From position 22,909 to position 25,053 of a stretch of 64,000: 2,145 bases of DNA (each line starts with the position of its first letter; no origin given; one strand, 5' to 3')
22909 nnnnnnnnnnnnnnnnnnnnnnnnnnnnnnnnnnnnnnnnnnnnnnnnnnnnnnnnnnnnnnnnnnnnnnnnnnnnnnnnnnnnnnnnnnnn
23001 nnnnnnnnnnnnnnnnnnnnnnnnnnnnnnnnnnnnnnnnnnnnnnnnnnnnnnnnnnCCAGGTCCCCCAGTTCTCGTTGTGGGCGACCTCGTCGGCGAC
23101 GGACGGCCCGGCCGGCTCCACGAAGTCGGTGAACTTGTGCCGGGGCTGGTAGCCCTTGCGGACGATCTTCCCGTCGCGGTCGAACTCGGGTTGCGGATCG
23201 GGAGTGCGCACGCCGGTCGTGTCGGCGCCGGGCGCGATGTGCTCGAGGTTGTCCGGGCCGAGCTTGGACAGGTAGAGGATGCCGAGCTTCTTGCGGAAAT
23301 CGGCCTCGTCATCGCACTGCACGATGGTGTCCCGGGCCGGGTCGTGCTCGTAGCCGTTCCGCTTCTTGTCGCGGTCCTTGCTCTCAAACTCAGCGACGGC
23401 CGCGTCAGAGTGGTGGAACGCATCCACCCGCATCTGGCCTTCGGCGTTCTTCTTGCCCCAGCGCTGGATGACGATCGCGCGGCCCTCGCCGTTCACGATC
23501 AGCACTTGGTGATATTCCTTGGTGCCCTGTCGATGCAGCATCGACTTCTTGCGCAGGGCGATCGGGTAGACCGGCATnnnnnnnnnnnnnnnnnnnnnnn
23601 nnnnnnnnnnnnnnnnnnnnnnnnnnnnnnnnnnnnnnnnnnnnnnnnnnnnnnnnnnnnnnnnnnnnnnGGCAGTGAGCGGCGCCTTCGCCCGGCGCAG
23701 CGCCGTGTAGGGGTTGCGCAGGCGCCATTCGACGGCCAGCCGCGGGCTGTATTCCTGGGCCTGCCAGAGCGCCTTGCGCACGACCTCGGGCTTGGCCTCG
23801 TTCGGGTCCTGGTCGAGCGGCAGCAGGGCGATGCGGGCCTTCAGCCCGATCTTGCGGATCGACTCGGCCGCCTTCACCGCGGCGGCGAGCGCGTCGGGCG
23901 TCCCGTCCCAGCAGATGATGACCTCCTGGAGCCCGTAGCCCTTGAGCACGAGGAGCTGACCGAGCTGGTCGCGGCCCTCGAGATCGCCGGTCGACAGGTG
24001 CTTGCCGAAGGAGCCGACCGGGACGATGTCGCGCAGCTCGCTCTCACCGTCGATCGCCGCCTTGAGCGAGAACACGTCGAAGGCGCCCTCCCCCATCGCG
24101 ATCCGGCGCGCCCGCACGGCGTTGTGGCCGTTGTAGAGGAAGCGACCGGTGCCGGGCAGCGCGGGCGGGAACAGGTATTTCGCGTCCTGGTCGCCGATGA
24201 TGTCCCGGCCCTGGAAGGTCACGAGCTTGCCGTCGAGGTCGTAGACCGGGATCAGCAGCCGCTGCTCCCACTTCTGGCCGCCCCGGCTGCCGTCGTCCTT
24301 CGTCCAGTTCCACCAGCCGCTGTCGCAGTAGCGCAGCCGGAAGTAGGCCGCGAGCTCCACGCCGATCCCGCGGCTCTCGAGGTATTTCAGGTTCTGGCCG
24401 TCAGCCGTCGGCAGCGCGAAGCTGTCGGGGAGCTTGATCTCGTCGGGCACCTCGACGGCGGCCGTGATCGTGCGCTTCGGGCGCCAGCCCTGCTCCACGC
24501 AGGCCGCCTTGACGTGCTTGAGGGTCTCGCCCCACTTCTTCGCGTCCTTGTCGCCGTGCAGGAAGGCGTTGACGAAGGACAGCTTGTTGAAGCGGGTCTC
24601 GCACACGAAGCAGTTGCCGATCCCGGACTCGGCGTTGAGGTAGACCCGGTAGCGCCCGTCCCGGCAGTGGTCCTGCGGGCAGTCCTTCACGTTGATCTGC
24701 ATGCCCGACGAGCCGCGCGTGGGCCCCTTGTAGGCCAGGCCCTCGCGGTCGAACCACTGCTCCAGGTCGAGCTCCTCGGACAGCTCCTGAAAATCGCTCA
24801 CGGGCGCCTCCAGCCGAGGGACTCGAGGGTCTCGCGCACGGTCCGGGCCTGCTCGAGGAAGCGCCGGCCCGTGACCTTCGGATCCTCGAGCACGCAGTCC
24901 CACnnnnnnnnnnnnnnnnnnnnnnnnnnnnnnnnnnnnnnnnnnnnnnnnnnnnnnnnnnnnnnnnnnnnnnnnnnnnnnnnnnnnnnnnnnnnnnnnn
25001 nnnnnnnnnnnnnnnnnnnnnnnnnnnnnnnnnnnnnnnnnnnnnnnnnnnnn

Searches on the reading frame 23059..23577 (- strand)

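Call 90: search_protein_families(library=pfam, proteins=[window:23059-23577:-], max_evalue=0.001)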
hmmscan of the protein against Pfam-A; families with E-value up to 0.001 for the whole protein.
window:23059-23577:- (173 aa): 1 family
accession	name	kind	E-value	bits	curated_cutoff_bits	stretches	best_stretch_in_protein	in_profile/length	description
PF05406.20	WGR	-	9e-10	39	22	1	20-79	15-75/79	WGR domain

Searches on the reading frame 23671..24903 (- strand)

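Call 4: search_protein_families(library=pfam, proteins=[window:23671-24903:-], max_evalue=1)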
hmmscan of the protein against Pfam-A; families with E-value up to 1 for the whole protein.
window:23671-24903:- (411 aa): 3 families
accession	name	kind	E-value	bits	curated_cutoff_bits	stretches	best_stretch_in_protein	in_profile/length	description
PF08275.17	DNAG_N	-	1.4e-08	35.4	26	2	209-245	72-108/128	DNA primase catalytic core, N-terminal domain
PF13155.12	Toprim_2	-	0.00078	20.2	22.1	1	272-370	4-87/88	Toprim-like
PF13362.12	Toprim_3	-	0.034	15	27.2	1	324-370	40-88/95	Toprim domain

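Call 5: search_protein_families(library=phrogs, proteins=[window:23671-24903:-], max_evalue=0.1)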
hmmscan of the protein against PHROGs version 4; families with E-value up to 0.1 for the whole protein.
window:23671-24903:- (411 aa): 4 families
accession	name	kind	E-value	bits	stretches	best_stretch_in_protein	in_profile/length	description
phrog_47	-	DNA, RNA and nucleotide metabolism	6.5e-45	155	1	67-386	48-337/947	DNA primase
phrog_6444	-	DNA, RNA and nucleotide metabolism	1.3e-10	41.8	1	171-370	139-350/577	DNA primase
phrog_239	-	DNA, RNA and nucleotide metabolism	6e-07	29.8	1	66-387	36-317/801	DNA primase/helicase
phrog_849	-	DNA, RNA and nucleotide metabolism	0.06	13.3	1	172-279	150-252/435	DNA primase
